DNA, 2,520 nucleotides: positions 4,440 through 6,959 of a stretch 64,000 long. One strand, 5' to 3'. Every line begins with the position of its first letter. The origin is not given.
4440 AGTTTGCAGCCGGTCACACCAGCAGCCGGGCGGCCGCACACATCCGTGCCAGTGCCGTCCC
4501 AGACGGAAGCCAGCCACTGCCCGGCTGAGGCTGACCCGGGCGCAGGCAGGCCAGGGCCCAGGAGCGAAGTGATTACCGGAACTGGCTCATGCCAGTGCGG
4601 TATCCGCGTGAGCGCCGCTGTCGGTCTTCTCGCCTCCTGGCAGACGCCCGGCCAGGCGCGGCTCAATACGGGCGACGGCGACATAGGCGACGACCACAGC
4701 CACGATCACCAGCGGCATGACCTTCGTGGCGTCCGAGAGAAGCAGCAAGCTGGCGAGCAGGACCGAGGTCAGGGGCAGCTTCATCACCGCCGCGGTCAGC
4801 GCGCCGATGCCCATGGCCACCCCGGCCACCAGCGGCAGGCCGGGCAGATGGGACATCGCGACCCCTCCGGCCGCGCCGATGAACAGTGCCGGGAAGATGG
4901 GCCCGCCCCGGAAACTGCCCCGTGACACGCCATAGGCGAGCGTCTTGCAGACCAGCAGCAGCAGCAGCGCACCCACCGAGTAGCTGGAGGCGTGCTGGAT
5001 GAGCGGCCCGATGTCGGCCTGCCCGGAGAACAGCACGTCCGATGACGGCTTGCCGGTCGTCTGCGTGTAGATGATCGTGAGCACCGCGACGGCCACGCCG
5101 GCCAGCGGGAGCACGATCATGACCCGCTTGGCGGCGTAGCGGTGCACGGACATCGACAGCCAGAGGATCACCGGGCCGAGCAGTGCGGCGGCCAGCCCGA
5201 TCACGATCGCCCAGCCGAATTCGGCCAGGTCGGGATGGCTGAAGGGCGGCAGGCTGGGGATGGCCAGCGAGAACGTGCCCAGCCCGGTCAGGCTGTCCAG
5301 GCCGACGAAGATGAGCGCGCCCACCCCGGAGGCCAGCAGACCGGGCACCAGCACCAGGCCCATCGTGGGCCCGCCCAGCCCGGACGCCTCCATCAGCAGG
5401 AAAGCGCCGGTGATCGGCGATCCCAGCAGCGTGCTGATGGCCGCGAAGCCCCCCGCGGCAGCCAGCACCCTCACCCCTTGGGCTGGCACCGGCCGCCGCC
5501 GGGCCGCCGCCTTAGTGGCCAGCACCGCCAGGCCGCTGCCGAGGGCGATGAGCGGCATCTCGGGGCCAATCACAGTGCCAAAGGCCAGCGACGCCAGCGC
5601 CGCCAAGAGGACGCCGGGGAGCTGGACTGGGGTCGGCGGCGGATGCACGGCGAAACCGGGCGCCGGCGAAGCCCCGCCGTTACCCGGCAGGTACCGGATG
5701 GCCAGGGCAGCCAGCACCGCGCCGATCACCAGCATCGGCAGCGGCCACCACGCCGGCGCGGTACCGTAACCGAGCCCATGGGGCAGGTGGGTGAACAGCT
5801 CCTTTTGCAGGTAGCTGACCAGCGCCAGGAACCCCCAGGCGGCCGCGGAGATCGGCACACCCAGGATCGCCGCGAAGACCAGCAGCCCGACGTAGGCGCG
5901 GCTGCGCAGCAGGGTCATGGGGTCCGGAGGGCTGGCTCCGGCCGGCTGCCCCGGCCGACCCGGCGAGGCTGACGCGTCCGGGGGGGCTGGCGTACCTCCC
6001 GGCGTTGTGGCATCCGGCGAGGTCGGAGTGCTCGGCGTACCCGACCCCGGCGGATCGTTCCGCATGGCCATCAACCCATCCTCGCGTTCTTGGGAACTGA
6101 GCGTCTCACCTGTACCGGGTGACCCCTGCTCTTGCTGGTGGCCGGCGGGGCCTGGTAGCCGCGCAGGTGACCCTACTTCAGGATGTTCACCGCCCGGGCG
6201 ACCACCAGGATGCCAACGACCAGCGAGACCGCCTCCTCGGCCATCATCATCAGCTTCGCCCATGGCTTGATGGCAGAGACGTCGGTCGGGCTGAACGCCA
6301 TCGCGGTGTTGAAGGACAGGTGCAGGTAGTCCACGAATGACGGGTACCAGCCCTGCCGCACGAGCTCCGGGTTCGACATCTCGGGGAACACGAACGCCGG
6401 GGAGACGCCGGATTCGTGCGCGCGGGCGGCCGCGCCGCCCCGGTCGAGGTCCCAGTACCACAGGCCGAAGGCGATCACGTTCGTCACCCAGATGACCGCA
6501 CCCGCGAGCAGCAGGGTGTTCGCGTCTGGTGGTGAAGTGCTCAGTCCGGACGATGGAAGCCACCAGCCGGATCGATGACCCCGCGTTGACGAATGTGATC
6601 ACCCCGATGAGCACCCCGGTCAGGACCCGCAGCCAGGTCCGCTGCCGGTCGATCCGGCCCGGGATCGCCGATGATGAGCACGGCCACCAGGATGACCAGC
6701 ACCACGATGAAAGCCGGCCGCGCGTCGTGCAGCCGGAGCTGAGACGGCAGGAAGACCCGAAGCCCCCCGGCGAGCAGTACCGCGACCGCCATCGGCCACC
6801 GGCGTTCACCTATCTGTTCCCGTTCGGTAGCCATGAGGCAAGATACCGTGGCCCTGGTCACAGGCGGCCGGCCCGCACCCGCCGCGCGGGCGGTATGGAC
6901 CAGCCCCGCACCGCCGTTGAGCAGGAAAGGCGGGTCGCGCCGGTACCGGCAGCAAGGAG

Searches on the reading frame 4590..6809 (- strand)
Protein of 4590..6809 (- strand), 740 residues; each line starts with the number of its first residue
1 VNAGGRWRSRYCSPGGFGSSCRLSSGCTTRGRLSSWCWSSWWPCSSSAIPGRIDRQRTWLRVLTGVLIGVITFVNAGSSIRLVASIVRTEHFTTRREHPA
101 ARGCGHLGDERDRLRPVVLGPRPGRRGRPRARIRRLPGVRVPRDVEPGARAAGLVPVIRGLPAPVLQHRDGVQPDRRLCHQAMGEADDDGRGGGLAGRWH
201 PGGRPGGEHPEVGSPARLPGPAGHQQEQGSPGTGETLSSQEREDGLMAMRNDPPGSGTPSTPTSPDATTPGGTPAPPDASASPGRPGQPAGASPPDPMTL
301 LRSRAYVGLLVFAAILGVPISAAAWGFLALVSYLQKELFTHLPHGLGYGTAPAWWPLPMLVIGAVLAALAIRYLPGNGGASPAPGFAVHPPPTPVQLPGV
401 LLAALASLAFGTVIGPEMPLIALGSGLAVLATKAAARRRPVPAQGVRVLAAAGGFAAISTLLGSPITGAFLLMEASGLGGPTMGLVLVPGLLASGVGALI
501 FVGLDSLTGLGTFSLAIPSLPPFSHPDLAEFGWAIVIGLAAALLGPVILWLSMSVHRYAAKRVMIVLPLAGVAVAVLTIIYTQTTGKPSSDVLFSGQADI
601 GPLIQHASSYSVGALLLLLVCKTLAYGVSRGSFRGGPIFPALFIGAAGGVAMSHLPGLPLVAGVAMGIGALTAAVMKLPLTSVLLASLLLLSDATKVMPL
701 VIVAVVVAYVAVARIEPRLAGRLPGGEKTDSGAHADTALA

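Call 64: search_protein_families(library=ncbifam, proteins=[window:4590-6809:-], max_evalue=1e-15)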
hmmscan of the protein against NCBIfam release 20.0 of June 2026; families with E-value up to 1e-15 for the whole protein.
window:4590-6809:- (740 aa): 1 family
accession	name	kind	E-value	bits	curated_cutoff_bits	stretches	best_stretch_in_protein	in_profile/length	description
NF002971.0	PRK03655.1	equivalog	1.6e-27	96.9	312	1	302-713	5-399/414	ion channel protein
